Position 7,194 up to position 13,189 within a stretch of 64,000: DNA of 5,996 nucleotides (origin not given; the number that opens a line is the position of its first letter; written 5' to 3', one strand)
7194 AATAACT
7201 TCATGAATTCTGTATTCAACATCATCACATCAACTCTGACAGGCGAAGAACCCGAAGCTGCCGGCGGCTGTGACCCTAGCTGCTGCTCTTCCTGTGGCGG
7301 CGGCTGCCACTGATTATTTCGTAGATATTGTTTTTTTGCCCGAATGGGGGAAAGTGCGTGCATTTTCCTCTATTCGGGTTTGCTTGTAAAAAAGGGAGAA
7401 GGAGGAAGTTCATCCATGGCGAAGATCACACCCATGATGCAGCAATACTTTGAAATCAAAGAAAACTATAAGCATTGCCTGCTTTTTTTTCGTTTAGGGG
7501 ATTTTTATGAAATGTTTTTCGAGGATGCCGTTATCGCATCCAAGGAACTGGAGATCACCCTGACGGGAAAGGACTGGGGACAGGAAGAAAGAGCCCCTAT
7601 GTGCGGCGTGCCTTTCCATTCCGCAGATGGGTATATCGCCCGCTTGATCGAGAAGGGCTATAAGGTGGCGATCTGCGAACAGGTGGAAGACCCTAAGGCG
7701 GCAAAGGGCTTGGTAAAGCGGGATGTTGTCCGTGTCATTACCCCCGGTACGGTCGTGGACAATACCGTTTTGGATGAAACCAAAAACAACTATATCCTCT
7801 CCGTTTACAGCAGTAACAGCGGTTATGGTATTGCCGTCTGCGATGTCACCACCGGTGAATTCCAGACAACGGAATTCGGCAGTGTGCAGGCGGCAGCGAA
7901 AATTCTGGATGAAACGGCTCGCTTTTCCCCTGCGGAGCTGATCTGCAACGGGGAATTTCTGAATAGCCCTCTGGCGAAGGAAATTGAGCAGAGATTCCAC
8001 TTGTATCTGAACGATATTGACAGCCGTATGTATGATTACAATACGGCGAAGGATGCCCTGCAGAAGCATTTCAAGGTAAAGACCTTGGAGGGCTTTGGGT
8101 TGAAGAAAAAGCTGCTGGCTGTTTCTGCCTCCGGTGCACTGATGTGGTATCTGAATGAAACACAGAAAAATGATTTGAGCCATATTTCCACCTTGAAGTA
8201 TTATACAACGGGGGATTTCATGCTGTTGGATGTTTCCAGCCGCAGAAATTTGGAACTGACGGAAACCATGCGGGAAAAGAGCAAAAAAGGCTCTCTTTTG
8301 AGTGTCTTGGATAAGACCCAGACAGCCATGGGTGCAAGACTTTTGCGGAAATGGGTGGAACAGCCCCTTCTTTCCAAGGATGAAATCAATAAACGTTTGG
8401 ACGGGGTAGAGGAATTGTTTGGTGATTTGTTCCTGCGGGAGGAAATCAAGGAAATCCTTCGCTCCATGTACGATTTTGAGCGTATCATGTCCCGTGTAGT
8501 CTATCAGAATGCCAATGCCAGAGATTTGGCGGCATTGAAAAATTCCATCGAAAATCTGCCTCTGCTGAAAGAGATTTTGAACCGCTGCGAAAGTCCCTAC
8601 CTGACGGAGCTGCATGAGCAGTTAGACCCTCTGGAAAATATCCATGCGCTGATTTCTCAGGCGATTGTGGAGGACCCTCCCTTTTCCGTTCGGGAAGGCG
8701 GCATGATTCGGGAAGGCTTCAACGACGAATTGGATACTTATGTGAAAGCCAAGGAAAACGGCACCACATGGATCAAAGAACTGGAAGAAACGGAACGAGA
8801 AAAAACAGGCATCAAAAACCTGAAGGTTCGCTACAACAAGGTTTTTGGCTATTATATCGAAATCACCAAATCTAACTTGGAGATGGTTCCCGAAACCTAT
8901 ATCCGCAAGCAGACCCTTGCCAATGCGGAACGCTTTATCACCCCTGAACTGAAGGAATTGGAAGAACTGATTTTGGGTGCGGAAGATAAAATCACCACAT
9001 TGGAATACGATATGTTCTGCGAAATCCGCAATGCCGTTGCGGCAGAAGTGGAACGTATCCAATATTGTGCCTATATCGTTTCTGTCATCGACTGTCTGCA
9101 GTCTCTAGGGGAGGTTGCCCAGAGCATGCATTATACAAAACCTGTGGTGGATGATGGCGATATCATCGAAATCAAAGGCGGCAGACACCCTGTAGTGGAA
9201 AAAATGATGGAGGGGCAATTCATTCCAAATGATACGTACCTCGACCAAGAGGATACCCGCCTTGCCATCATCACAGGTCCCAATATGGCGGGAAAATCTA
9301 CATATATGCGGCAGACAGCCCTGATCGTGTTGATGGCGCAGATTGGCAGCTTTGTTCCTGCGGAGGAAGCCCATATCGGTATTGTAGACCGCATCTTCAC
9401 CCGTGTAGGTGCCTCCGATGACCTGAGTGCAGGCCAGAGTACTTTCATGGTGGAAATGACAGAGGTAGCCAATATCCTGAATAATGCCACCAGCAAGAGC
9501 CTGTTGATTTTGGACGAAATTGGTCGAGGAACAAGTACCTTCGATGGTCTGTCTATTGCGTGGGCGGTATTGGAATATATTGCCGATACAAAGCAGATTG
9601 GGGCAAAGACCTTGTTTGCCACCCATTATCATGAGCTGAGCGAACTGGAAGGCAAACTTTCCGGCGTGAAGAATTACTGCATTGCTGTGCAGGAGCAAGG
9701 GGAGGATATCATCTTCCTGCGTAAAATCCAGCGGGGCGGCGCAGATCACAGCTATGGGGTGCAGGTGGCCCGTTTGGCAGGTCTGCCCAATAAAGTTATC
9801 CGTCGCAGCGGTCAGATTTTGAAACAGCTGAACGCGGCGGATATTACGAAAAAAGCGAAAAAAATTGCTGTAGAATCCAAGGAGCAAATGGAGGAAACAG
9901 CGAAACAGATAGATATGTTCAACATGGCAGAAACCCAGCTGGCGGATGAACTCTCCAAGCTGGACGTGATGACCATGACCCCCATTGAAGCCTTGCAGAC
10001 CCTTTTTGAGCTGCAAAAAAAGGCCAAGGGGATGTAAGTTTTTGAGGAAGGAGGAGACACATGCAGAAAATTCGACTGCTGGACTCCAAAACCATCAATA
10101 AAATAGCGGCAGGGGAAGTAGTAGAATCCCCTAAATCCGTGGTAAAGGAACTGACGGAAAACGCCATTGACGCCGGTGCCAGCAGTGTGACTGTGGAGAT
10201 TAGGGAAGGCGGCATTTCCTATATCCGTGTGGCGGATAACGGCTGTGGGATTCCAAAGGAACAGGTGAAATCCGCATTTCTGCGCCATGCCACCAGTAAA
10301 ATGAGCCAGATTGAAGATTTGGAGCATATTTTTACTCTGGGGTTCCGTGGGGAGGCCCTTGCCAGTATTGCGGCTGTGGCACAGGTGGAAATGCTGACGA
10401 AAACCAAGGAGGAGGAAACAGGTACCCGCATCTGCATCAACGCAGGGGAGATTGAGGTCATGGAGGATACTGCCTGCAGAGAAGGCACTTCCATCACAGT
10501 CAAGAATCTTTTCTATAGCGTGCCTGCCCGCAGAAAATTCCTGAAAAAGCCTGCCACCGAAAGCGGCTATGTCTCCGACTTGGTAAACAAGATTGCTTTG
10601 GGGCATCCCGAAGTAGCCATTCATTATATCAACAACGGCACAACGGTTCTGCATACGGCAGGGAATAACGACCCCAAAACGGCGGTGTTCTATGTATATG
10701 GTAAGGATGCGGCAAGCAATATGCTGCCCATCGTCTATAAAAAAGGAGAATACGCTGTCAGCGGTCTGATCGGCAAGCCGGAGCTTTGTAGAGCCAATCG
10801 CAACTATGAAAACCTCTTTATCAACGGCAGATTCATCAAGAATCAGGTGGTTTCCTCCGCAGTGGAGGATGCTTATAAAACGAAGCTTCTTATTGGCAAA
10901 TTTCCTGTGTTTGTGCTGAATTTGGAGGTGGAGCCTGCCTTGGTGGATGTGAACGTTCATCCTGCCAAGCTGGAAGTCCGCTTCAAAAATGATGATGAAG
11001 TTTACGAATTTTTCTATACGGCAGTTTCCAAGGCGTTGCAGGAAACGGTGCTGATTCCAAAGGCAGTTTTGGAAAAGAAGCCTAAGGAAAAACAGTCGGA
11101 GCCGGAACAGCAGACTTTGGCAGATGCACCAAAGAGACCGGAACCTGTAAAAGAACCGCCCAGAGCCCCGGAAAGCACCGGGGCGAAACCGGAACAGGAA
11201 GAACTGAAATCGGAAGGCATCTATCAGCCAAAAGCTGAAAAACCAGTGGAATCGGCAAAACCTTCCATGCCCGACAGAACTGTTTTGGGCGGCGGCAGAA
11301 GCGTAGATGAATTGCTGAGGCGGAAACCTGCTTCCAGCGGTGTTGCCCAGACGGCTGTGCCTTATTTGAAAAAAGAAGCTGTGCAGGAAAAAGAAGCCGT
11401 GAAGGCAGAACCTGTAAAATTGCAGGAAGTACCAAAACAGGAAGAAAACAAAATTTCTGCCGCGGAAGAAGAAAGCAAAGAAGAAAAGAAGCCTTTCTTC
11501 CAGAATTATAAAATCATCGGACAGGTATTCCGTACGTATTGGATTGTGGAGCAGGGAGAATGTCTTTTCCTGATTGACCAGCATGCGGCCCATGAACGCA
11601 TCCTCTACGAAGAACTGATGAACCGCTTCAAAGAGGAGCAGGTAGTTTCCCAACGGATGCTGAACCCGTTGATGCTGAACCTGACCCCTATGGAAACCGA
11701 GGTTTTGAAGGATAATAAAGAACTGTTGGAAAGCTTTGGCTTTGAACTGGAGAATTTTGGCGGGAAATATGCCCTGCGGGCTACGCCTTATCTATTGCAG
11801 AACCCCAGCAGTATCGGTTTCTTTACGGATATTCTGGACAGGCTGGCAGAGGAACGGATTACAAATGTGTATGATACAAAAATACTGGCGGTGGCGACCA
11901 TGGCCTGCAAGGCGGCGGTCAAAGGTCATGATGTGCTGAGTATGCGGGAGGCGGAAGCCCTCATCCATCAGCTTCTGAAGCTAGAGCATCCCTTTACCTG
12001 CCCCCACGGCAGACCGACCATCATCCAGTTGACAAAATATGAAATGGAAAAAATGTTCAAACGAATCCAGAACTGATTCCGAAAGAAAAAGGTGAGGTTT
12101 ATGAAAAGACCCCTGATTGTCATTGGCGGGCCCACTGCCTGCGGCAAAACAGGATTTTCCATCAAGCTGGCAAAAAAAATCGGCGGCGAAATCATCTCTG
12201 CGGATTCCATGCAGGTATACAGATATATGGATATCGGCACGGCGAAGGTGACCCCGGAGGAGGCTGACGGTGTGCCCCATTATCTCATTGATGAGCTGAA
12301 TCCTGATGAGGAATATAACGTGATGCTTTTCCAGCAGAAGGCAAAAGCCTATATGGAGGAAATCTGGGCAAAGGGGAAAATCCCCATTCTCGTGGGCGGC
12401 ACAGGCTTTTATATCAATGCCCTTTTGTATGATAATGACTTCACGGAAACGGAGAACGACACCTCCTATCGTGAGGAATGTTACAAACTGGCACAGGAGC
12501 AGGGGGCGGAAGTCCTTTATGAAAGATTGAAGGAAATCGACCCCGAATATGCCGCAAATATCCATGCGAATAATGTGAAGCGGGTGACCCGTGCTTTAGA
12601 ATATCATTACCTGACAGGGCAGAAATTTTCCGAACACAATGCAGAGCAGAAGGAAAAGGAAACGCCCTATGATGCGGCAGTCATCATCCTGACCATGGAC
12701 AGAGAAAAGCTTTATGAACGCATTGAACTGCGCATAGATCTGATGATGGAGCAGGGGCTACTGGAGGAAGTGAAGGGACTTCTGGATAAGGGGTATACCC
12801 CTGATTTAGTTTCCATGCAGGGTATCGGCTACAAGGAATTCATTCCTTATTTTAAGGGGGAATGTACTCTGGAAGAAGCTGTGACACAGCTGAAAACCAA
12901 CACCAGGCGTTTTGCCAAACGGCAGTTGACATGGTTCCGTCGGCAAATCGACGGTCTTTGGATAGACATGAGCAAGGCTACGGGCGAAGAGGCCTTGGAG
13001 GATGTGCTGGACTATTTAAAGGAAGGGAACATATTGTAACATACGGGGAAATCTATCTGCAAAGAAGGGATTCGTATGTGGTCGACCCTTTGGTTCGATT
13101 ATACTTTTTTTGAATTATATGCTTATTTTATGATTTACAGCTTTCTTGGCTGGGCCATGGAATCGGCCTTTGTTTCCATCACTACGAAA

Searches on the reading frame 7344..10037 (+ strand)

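Call 8: search_protein_families(library=pfam, proteins=[window:7344-10037:+], max_evalue=0.1)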
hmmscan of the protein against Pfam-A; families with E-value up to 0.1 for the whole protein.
window:7344-10037:+ (897 aa): 7 families
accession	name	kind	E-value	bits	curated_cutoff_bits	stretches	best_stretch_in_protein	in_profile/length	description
PF00488.27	MutS_V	-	2.6e-87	292.1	30.2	1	642-829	2-187/188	MutS domain V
PF05192.23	MutS_III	-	2e-58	198.4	34.1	1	298-588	1-193/194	MutS domain III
PF01624.25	MutS_I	-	1.8e-48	163.9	20.6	1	29-140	1-112/113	MutS domain I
PF05190.23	MutS_IV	-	1.2e-32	112.5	22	1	458-548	1-91/92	MutS family domain IV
PF05188.22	MutS_II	-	2.3e-25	90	25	1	149-281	1-132/133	MutS domain II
PF13514.12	AAA_27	-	0.0087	16.1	22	1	624-656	12-44/206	AAA domain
PF13173.12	AAA_14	-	0.029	14.8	27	0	639-728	3-73/129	AAA domain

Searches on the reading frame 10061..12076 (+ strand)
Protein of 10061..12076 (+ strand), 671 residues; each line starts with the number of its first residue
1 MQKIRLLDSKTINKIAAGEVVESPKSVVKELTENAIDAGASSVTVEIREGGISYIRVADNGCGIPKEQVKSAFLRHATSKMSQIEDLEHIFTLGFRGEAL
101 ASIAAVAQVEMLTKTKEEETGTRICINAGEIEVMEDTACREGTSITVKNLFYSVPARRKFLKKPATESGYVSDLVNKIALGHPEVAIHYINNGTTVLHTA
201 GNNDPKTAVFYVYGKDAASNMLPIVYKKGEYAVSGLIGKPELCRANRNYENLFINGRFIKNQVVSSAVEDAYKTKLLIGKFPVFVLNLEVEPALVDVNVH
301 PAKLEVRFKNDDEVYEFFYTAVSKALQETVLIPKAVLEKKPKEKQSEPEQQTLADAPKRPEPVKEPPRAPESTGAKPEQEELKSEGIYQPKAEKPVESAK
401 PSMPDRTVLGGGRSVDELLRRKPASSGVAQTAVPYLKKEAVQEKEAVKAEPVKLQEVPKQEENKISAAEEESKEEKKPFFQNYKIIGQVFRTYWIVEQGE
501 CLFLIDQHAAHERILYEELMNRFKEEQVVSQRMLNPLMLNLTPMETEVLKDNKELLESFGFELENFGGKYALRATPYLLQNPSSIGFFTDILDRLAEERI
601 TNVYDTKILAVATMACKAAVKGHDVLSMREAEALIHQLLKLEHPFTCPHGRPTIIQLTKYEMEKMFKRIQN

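Call 8: search_protein_families(library=pfam, proteins=[window:10061-12076:+], max_evalue=0.1)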
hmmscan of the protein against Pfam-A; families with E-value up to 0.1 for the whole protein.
window:10061-12076:+ (671 aa): 4 families
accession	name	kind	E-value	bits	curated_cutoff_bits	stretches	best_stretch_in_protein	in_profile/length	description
PF01119.25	DNA_mis_repair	-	2.4e-38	130.9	26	1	212-326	4-118/119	DNA mismatch repair protein, C-terminal domain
PF08676.16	MutL_C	-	1.4e-35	122.5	25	1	486-625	1-141/142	MutL C terminal dimerisation domain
PF13589.12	HATPase_c_3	-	1.5e-10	41.7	25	1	24-127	3-106/137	Histidine kinase-, DNA gyrase B-, and HSP90-like ATPase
PF02518.31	HATPase_c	-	3.6e-09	37.5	26.4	1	24-80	6-64/111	Histidine kinase-, DNA gyrase B-, and HSP90-like ATPase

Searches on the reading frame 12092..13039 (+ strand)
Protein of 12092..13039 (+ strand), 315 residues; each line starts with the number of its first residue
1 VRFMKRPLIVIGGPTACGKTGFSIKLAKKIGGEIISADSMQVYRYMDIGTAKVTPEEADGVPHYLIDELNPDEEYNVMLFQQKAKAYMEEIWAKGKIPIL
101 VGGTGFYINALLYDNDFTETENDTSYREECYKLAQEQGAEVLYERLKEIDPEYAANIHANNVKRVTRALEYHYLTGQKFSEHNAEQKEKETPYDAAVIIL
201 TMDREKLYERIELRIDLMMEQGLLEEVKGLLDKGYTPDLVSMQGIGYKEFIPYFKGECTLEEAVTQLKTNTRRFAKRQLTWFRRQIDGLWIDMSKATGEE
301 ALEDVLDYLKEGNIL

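Call 8: search_protein_families(library=pfam, proteins=[window:12092-13039:+], max_evalue=0.1)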
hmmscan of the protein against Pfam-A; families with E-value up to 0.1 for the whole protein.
window:12092-13039:+ (315 aa): 6 families
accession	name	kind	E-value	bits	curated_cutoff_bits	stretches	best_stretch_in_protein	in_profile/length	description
PF01715.23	IPPT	-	2.8e-98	328.9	23.6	1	41-285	1-243/243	IPP transferase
PF01745.22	IPT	-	3.9e-08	33.4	20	1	9-63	4-58/233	Isopentenyl transferase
PF13238.12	AAA_18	-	2.7e-05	25.1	29.4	0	175-215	71-112/128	AAA domain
PF02224.24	Cytidylate_kin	-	0.00055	20.2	26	0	9-48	1-38/211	Cytidylate kinase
PF13671.12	AAA_33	-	0.019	15.7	27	0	8-40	1-33/143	AAA domain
PF00485.24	PRK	-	0.064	13.5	22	0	8-72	1-67/196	Phosphoribulokinase / Uridine kinase family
